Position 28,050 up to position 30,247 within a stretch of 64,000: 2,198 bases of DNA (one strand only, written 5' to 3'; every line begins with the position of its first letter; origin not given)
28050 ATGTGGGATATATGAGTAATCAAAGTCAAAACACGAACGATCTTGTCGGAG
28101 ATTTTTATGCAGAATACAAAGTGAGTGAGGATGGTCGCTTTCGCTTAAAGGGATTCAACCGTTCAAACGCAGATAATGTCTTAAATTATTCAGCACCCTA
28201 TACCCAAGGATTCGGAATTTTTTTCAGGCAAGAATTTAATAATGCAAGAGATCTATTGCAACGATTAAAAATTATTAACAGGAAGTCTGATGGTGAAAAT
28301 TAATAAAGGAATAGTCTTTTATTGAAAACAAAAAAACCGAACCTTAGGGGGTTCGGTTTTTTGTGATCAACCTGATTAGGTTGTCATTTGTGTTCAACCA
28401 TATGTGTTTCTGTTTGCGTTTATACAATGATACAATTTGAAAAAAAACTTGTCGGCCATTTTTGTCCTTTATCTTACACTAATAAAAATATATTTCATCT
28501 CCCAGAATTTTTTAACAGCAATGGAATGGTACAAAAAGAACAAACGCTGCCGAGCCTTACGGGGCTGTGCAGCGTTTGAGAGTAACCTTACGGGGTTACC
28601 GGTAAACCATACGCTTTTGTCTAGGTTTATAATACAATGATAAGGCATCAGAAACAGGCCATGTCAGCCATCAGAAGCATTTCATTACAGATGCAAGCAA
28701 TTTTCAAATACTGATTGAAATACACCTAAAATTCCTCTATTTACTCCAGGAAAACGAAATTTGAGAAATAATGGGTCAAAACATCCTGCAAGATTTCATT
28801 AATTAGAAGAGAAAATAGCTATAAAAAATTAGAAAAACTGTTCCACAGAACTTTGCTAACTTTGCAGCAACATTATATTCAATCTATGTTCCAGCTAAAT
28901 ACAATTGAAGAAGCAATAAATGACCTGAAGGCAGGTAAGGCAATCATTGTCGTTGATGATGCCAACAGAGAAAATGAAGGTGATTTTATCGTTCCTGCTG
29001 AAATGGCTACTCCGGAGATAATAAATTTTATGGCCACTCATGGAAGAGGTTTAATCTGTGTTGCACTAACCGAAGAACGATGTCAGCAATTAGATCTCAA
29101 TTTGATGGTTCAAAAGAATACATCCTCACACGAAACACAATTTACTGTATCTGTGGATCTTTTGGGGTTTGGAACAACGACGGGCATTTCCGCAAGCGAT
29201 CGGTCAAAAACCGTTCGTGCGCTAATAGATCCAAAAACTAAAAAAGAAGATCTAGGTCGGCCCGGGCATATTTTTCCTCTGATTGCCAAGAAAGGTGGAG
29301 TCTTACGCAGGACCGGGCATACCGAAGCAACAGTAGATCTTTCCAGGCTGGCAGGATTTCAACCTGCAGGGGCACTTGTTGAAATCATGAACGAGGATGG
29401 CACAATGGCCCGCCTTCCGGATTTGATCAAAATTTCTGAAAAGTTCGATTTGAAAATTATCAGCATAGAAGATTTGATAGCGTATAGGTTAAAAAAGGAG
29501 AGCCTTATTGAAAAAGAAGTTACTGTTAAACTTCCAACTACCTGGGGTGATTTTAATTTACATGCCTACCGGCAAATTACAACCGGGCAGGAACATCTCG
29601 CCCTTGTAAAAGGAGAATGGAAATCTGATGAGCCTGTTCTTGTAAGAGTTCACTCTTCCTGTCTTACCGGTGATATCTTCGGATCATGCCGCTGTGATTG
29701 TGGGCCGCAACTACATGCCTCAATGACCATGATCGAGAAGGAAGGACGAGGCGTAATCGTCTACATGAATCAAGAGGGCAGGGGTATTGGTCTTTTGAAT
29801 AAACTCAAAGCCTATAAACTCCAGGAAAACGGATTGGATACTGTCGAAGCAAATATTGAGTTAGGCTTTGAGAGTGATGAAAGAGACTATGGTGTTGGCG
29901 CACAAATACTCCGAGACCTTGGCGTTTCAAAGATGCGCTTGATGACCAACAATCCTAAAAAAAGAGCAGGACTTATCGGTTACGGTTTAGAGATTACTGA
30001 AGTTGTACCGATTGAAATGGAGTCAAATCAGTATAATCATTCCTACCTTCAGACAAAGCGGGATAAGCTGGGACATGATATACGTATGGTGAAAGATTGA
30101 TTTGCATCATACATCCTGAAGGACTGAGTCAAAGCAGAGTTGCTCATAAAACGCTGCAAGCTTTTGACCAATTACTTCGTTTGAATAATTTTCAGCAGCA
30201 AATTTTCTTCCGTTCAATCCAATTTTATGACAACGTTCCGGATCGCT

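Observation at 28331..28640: Cluster of hairpins sharing a CC-TTA(C)GGG-GG loop in the 550-bp tamB-ribBA spacer: candidate small RNA or leader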

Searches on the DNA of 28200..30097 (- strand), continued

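Call 60: search_with_rna_model(model_id=R1, sources=[L001, L124, L125, L126, L127, L128, L130, L131, L132, L133, L081, L083, L086, L087, L088, L089, L105, L106, L107, L110, L113], max_evalue=1)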
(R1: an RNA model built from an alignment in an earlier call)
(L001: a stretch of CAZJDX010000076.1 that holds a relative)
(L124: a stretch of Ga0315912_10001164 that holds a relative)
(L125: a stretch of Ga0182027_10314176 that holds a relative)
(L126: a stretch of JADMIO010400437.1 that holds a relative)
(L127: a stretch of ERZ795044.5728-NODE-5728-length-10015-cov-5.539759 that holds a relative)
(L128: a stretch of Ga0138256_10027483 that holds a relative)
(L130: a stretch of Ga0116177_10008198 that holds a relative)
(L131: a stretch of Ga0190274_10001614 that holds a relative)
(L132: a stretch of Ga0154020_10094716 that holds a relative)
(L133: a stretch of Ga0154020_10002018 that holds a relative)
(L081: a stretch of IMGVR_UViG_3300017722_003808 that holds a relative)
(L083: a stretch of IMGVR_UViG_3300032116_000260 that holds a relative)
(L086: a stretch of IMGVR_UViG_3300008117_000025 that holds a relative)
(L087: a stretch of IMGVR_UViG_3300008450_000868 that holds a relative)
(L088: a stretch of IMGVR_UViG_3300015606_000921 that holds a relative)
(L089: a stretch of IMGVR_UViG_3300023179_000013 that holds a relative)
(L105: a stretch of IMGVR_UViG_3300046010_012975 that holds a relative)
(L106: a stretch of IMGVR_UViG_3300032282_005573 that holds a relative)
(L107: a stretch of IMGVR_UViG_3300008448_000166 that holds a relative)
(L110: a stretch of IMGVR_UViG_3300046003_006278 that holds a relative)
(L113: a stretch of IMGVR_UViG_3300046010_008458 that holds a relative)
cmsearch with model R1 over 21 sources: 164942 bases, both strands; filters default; matches with E-value up to 1: 32.
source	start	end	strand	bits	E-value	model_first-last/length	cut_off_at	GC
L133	4639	4755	+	130.6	2.6e-30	1-118/118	no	0.44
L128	750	866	+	129.2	6.2e-30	1-118/118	no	0.44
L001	170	286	-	126.9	2.3e-29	1-118/118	no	0.45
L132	464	584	-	115.1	2.5e-26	1-118/118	no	0.43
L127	6660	6772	+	109.6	6.2e-25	1-118/118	no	0.43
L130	1652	1764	-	106.2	4.6e-24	1-118/118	no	0.42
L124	620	736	+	105.1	9e-24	1-118/118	no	0.35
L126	12580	12697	+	104.9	9.9e-24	1-118/118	no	0.41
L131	3423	3538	-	104.5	1.3e-23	1-118/118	no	0.37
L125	18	139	-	96.4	1.5e-21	1-118/118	no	0.43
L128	961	1079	+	64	3e-13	1-118/118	no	0.36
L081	2313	2413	-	54.9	6.6e-11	1-118/118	no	0.31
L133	4858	4980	+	54.8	7.2e-11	1-118/118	no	0.33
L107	6316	6428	-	54.1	1.1e-10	1-118/118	no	0.33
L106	2485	2593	-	53.4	1.6e-10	1-118/118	no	0.31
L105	1624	1734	+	51.4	5.2e-10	1-118/118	no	0.38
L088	2941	3049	+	51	6.5e-10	1-118/118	no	0.29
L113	3802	3903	-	51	6.7e-10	1-118/118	no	0.27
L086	1300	1408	-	50.5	9e-10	1-118/118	no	0.35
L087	118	228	+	49.8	1.3e-09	1-118/118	no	0.3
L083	31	137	-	48.1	3.7e-09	1-118/118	no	0.36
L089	1924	2030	+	43.3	6.2e-08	1-118/118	no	0.36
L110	7567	7676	+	39.7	5.2e-07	1-118/118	no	0.4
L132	37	172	-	33.7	1.8e-05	1-118/118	no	0.4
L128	803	904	-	20.8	0.035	1-118/118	no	0.42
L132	426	528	+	20.8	0.036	1-118/118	no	0.42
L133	4692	4806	-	19.7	0.068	1-118/118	no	0.38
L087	171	267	-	19.3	0.085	1-118/118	no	0.28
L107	2568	2665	+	16.2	0.54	1-118/118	no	0.35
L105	5030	5126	+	15.8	0.69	1-118/118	no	0.31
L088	4657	4712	-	15.6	0.8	1-118/118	no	0.32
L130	1665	1701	+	15.5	0.84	68-105/118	no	0.51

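Call 65: search_with_rna_model(model_id=R1, source=window, start=28200, end=28800, filters=off, max_evalue=0.01, show_alignments=2)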
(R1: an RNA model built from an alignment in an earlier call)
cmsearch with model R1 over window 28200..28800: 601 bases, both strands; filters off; matches with E-value up to 0.01: 3.
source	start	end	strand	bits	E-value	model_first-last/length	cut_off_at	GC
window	28528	28644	-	128.2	4e-32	1-118/118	no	0.45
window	28316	28434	-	57.5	5.2e-14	1-118/118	no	0.34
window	28541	28578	+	18.4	0.00052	68-105/118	no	0.63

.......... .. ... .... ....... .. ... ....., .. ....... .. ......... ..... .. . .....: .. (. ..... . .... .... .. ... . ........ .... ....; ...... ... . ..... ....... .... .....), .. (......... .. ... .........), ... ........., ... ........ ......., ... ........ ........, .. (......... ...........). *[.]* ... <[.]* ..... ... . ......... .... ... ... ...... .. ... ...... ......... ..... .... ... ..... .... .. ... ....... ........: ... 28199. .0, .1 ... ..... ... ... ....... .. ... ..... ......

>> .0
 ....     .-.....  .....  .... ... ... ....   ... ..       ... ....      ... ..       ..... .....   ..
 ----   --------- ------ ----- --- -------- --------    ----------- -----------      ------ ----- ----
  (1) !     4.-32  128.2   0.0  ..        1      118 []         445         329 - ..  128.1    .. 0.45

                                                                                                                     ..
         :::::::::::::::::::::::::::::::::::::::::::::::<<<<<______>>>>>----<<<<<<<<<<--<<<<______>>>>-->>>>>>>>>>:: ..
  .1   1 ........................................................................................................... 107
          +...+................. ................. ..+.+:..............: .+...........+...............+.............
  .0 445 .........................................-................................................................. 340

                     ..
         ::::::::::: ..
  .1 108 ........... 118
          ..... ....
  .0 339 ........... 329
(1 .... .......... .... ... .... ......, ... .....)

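Call 71: search_with_rna_model(model_id=R1, sources=[L137, L138, L139], max_evalue=1, show_alignments=3)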
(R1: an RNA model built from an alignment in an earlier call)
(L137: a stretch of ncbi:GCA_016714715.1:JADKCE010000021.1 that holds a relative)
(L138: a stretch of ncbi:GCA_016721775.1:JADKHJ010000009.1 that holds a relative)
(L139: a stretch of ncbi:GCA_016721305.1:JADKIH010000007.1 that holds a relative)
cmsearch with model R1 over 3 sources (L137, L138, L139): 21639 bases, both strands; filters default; matches with E-value up to 1: 6.
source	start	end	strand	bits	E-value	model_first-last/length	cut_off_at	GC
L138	2659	2771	-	105.8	7.7e-25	1-118/118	no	0.44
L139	2660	2771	-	105.5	9.2e-25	1-118/118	no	0.41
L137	2650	2769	-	92.4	2.2e-21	1-118/118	no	0.4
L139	2614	2722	+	17.6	0.031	1-118/118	no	0.39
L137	905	995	+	17.1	0.043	1-118/118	no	0.31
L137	2663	2699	+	15.5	0.11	68-105/118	no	0.51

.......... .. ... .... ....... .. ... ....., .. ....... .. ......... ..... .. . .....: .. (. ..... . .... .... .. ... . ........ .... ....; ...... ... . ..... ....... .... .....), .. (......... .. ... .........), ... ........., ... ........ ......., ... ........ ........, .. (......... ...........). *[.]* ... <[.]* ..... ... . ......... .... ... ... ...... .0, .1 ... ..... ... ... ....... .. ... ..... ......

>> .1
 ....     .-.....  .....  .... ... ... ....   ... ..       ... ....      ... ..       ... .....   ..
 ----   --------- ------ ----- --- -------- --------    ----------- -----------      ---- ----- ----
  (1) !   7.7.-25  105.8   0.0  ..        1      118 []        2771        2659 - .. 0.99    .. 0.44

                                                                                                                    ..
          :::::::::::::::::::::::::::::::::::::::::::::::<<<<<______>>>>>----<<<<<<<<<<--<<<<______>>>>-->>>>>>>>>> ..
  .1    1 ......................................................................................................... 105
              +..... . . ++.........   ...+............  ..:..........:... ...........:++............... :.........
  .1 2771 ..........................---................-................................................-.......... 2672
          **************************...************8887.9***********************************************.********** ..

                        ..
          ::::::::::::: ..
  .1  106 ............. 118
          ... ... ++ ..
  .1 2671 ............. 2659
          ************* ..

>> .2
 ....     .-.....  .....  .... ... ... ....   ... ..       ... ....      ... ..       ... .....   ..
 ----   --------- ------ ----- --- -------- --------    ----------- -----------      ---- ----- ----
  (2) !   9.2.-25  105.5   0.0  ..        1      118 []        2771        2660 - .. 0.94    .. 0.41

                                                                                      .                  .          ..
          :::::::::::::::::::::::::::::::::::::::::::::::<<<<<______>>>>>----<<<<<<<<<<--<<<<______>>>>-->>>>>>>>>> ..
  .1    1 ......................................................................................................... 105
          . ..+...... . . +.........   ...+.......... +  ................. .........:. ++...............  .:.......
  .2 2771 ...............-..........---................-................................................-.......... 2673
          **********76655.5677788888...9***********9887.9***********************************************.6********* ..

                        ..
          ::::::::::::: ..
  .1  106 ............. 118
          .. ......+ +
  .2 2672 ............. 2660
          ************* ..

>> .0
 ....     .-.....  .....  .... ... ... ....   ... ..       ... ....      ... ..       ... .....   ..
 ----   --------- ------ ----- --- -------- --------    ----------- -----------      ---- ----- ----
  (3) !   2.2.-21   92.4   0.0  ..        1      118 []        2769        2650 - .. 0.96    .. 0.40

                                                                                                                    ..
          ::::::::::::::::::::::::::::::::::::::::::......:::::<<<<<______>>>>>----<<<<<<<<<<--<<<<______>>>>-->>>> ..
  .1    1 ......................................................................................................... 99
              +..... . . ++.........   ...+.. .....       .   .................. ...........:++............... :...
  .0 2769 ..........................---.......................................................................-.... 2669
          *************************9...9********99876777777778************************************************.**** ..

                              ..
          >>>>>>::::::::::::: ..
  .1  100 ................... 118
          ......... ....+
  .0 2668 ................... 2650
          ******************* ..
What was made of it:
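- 28603..28629 (-): Tentative 5' stem-loop: UAAACC, an A-rich loop, then GGUUUA. It contains the near-invariant UAUGGUU (plus-strand 28605-28611). One variant, UAAGGUU, occurs in L137 (call 71).
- Tried and rejected: AUG GUU UAA sits at the invariant UAUGGUU, but the AUG is lost in L137 (call 71), so this was dropped.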
